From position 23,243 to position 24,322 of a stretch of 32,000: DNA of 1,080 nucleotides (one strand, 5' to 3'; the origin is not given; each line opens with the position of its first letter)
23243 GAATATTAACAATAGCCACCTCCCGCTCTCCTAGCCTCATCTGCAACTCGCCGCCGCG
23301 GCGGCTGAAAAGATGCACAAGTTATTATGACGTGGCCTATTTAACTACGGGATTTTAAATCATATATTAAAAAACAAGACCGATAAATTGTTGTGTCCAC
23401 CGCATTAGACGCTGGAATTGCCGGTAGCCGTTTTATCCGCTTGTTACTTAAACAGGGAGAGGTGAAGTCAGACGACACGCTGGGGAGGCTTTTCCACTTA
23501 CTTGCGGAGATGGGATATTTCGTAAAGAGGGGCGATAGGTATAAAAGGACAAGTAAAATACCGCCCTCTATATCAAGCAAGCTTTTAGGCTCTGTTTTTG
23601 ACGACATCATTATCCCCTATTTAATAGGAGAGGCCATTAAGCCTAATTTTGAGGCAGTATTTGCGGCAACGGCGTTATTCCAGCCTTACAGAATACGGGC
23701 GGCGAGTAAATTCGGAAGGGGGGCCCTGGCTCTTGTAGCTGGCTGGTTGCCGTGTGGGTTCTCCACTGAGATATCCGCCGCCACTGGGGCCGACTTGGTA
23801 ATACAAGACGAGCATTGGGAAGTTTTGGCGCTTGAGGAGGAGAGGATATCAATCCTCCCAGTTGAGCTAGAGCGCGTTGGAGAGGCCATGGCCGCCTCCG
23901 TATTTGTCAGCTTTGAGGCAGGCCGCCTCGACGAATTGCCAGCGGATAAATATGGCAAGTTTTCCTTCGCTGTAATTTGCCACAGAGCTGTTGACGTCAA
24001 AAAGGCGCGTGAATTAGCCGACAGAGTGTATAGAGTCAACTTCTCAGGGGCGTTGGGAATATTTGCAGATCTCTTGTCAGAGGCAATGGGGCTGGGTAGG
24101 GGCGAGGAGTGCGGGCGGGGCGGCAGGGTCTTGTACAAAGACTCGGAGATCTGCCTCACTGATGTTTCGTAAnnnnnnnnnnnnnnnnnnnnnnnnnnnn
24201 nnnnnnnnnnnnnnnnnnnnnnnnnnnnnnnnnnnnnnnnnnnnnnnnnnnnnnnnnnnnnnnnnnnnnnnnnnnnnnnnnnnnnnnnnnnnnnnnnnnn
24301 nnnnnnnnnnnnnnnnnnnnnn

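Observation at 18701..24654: About 6 kb AT-richer block of uncharacterised genes abutting the 3' end of tRNA-Cys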

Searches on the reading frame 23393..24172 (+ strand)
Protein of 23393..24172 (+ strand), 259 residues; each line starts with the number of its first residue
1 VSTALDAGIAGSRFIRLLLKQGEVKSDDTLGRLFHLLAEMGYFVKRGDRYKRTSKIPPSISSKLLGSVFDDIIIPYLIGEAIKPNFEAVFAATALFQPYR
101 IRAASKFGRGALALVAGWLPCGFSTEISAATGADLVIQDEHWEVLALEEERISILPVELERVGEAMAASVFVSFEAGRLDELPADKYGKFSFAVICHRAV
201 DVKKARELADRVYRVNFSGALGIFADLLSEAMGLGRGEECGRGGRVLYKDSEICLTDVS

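Call 7: search_protein_families(library=pfam, max_evalue=0.1, proteins=[window:23393-24172:+])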
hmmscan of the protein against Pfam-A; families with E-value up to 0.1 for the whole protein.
window:23393-24172:+ (259 aa): 0 families

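Call 8: search_protein_families(library=ncbifam, max_evalue=0.1, proteins=[window:23393-24172:+])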
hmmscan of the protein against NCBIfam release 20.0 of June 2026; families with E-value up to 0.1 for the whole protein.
window:23393-24172:+ (259 aa): 0 families

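Call 17: search_protein_families(library=phrogs, max_evalue=0.01, proteins=[window:23393-24172:+])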
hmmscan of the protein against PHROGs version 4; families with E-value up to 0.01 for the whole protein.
window:23393-24172:+ (259 aa): 0 families

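Call 18: search_protein_families(library=padloc, max_evalue=0.01, proteins=[window:23393-24172:+])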
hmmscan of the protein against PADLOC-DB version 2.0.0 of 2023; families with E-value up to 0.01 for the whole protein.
window:23393-24172:+ (259 aa): 0 families

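Call 47: find_homologous_proteins(query=window:23393-24172:+)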
Query window:23393-24172:+ (259 aa): 20 proteins with E <= 0.001 among 5085 candidates.
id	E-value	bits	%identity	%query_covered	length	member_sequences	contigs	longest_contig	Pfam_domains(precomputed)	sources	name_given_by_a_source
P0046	1.5e-164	564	100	100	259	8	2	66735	-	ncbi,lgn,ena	-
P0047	8.0e-143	493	81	100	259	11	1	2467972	-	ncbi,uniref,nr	ncbi:hypothetical protein [Pyrobaculum ferrireducens]|uniref:Uncharacterized protein n=1 Tax=Pyrobac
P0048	3.5e-139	481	81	100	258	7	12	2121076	-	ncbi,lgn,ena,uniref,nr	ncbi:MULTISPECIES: hypothetical protein [Pyrobaculum]|uniref:Uncharacterized protein n=3 Tax=Pyrobac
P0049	8.4e-133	460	76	100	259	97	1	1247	-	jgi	jgi:hypothetical protein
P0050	2.5e-130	452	75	100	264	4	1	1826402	-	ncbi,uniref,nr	ncbi:hypothetical protein [Pyrobaculum islandicum]|uniref:hypothetical protein n=1 Tax=Pyrobaculum i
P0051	4.7e-129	447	75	100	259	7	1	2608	-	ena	-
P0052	9.9e-127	440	72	100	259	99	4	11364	-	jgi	-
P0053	2.4e-126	439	72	100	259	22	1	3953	-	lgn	-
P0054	9.2e-125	433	72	100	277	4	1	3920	-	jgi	jgi:hypothetical protein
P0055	3.4e-120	418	71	95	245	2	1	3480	-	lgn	-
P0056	2.9e-113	396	66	99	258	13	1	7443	-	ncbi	ncbi:MAG: hypothetical protein QXH63_02725 [Pyrobaculum sp.]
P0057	1.7e-112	393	68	100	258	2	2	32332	-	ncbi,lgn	ncbi:MAG: hypothetical protein QXP31_05715 [Pyrobaculum sp.]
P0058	9.1e-111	388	67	100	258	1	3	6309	-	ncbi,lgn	ncbi:MAG: hypothetical protein ABWK05_02300 [Pyrobaculum sp.]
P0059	1.2e-110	387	64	100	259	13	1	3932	-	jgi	-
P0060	2.7e-110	386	64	100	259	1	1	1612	-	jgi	-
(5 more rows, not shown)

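Call 61: search_solved_structures(query=A6, max_evalue=1)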
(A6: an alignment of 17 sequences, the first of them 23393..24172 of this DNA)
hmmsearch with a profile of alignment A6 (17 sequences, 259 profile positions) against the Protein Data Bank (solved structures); distinct sequences matched with E-value up to 1: 1.
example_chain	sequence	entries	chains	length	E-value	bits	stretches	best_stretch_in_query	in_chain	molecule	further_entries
6mtk_A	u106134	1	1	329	0.099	15.1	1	73-126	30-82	Tryptophanyl-tRNA synthetase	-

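Call 72: search_protein_families(library=pfam, max_evalue=1, proteins=[P0047])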
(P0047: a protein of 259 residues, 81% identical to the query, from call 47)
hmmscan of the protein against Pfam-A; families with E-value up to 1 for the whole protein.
P0047 (259 aa): 0 families

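Call 73: predict_structure(alignment_id=A6)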
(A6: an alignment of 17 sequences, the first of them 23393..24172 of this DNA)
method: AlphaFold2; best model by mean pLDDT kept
length: 259 residues; sequences in the alignment: 17
mean_pLDDT: 80.2   pTM: 0.81
mean pLDDT of the five models: 80.2, 75.6, 75.5, 74.0, 73.9
residues with pLDDT >= 90: 92; 70-90: 117; 50-70: 26; < 50: 24
segments of 3 or more residues with pLDDT < 50: 148-170
pLDDT, mean of each block of 10 residues (from residue 1): 82 93 82 93 92 91 93 93 85 83 83 74 67 77 53 34 38 70 82 81 90 91 90 83 93 92
secondary structure, 60 per line:
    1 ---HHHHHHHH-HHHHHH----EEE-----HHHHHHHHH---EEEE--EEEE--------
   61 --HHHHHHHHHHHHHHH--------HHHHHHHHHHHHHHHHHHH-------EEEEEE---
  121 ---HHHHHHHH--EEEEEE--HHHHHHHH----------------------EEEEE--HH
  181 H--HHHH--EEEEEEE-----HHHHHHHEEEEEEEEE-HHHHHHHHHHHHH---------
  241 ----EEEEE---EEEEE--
elements in order: H4-11 H13-18 E23-25 H31-39 E43-46 E49-52 H63-77 H86-104 E112-117 H124-131 E134-139 H142-149 E172-176 H184-187 E190-196 H202-208 E209-217 H219-231 E245-249 E253-257

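Call 76: find_encoding_contigs(protein=P0050, flank=9000, max_places=1)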
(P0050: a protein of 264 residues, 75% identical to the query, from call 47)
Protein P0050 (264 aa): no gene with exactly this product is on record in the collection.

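Call 77: find_encoding_contigs(protein=P0048, flank=9000, max_places=2)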
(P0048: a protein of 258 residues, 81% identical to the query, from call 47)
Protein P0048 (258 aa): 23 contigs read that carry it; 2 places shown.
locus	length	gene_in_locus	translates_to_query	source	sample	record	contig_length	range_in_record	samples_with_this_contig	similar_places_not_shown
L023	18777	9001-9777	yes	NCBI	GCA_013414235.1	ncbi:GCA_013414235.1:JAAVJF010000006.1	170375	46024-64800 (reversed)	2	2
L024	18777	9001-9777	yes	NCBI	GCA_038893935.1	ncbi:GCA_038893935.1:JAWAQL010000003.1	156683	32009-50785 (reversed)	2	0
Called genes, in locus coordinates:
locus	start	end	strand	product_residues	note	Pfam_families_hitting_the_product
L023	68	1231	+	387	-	PF13231:PMT_2, PF02366:PMT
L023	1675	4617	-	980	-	PF00133:tRNA-synt_1, PF01406:tRNA-synt_1e (faint), PF09334:tRNA-synt_1g, PF08264:Anticodon_1, PF19302:DUF5915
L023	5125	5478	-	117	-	-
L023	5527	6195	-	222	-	PF01656:CbiA (weak)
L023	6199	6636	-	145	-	-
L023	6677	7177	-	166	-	-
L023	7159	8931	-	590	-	-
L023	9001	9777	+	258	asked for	-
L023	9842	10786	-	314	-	PF03061:4HBT, PF13279:4HBT_2 (faint), PF03061:4HBT (weak)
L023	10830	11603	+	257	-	PF02006:PPS_PS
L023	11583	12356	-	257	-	-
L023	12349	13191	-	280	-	PF02558:ApbA, PF08546:ApbA_C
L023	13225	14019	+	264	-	PF02548:Pantoate_transf, PF13714:PEP_mutase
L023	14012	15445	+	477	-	-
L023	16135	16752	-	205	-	PF17144:Ribosomal_L5e, PF00861:Ribosomal_L18p, PF17144:Ribosomal_L5e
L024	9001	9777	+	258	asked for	-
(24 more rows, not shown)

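Call 78: find_encoding_contigs(protein=P0047, flank=9000, max_places=1)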
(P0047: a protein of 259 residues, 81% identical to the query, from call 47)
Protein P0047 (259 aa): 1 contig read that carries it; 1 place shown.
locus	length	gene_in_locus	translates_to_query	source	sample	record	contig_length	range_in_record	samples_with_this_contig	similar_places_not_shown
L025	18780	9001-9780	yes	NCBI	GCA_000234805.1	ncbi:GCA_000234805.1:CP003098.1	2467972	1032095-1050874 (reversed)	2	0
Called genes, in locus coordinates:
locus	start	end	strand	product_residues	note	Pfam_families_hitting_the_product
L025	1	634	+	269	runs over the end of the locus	PF00753:Lactamase_B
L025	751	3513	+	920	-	PF01326:PPDK_N, PF00391:PEP-utilizers, PF02896:PEP-utilizers_C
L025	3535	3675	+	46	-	-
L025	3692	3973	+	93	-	-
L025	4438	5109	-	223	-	-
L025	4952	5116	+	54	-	-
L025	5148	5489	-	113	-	-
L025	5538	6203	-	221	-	PF01656:CbiA (weak)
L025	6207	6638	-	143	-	-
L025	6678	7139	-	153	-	-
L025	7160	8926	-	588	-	PF13191:AAA_16 (faint)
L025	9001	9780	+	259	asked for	-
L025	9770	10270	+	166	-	PF00071:Ras (weak), PF01926:MMR_HSR1, PF10662:PduV-EutP (weak)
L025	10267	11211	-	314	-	PF03061:4HBT, PF13279:4HBT_2 (faint), PF03061:4HBT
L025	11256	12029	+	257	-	PF02006:PPS_PS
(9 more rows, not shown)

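Call 80: fold_search(model_id=the predicted structure, library=pdb)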
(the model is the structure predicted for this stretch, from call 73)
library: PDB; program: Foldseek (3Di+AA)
matches with E <= 10: 1851; with E <= 0.001: 111
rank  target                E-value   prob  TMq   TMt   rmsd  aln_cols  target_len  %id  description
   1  3mcz_A                7.5e-08  1.00  0.47  0.37   9.5       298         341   13  The Structure of an O-methyltransferase family protein from Burkholderia thailandensis. (released 2010-05-26)
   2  3mcz_B                1.0e-07  1.00  0.45  0.36  10.0       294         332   14  The Structure of an O-methyltransferase family protein from Burkholderia thailandensis. (released 2010-05-26)
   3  2r3s_A                1.1e-06  1.00  0.41  0.34   9.9       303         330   12  CRYSTAL STRUCTURE OF A PUTATIVE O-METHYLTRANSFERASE (NPUN_R0239) FROM NOSTOC PUNCTIFORME PCC 73102 AT 2.15 A RESOLUTIO (released 2007-09-11)
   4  5i2h_A                1.5e-06  1.00  0.44  0.37   9.2       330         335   12  Crystal structure of O-methyltransferase family 2 protein Plim_1147 from Planctomyces limnophilus DSM 3776 complex wit (released 2016-03-02)
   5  4a6d                  2.0e-06  1.00  0.43  0.34  11.7       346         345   12  Crystal structure of human N-acetylserotonin methyltransferase (ASMT) in complex with SAM (released 2012-11-07)
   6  4m6y_B                2.9e-06  1.00  0.50  0.41  11.0       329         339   10  Mutant structure of methyltransferase from Streptomyces hygroscopicus complexed with S-adenosyl-L-homocysteine and met (released 2014-06-25)
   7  4m6x_A                5.3e-06  1.00  0.47  0.38  11.3       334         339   11  Mutant structure of methyltransferase from Streptomyces hygroscopicus complexed with S-adenosyl-L-homocysteine and met (released 2014-06-25)
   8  8hd2                  5.3e-06  1.00  0.47  0.41   7.7       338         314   10  Crystal structure of SAM dependent methyltransferase encoded in type II fatty acid biosynthesis gene cluster from ladder (released 2023-05-17)
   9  5i2h_B                6.0e-06  1.00  0.40  0.35   9.2       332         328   12  Crystal structure of O-methyltransferase family 2 protein Plim_1147 from Planctomyces limnophilus DSM 3776 complex wit (released 2016-03-02)
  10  7clu_B                9.8e-06  1.00  0.46  0.40  12.1       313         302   14  PigF with SAH (released 2021-07-28)
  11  4kib_B                1.3e-05  1.00  0.51  0.41  11.3       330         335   12  Crystal structure of methyltransferase from Streptomyces hygroscopicus complexed with S-adenosyl-L-homocysteine and me (released 2014-05-07)
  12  7c9m_C                1.3e-05  1.00  0.38  0.38  12.2       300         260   11  The structure of product-bound CntL, an aminobutyrate transferase in staphylopine biosynthesis (released 2021-04-28)
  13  3cjt_G                1.5e-05  1.00  0.38  0.39  13.6       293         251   14  Ribosomal protein L11 methyltransferase (PrmA) in complex with dimethylated ribosomal protein L11 (released 2008-05-20)
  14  7wdq_A                1.6e-05  1.00  0.44  0.35  11.0       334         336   12  DsyB in complex with SAM (released 2022-06-01)
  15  4kic_B                1.7e-05  1.00  0.48  0.40  11.9       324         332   10  Crystal structure of methyltransferase from Streptomyces hygroscopicus complexed with S-adenosyl-L-methionine and phen (released 2014-05-07)
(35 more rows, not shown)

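Call 118: find_related_loci(query=A6, collection=viral_contigs, flank=5000)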
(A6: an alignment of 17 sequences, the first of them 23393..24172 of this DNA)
Query A6 (259 aa) in viral_contigs; peptide patterns used: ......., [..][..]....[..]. (x = any residue, [..] = any of these).
80 stretches matched a pattern, but none encodes a relative of the query by tblastn (E <= 1e-3).

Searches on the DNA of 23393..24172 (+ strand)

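Call 79: search_rna_families(sources=[L025, L019, L018, L023, L020, L016, L014], threshold=gathering)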
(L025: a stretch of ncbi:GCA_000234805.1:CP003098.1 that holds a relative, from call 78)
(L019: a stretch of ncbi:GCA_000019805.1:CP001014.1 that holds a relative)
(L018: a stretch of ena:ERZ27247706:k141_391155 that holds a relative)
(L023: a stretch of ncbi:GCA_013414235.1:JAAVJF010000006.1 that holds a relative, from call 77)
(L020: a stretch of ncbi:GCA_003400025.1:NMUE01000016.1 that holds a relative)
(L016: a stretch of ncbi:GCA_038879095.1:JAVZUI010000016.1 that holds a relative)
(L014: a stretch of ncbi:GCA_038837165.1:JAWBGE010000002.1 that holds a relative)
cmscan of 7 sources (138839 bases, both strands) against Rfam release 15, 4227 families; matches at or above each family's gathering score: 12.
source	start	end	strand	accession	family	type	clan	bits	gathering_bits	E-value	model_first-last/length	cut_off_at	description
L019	4734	4790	+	RF02802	PyrR204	Gene; snRNA; snoRNA; HACA-box;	-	76.8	71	7e-15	1-57/57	no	Pyrobaculum sRNA 204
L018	4337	4394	+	RF02802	PyrR204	Gene; snRNA; snoRNA; HACA-box;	-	75.2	71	1.8e-14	1-57/57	no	Pyrobaculum sRNA 204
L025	17122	17178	-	RF02802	PyrR204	Gene; snRNA; snoRNA; HACA-box;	-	74.6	71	2.8e-14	1-57/57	no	Pyrobaculum sRNA 204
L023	16053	16108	-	RF02802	PyrR204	Gene; snRNA; snoRNA; HACA-box;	-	71.5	71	2e-13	1-57/57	no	Pyrobaculum sRNA 204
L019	18939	19023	-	RF00005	tRNA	Gene; tRNA;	CL00001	53.6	29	2.2e-08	1-71/71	no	tRNA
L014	4802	4886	+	RF00005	tRNA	Gene; tRNA;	CL00001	53.1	29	3.1e-08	1-71/71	no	tRNA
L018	10694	10795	+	RF00005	tRNA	Gene; tRNA;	CL00001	48.5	29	5.5e-07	1-71/71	no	tRNA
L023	15849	15943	-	RF00005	tRNA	Gene; tRNA;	CL00001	43.8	29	1.1e-05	1-71/71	no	tRNA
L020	1306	1400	-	RF00005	tRNA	Gene; tRNA;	CL00001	43.1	29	1.8e-05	1-71/71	no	tRNA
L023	4937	4997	-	RF00005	tRNA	Gene; tRNA;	CL00001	33.1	29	0.0097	1-71/71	no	tRNA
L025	4036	4173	-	RF00005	tRNA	Gene; tRNA;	CL00001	31.3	29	0.031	1-71/71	no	tRNA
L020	12721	12776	-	RF00005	tRNA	Gene; tRNA;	CL00001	31.2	29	0.032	1-71/71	no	tRNA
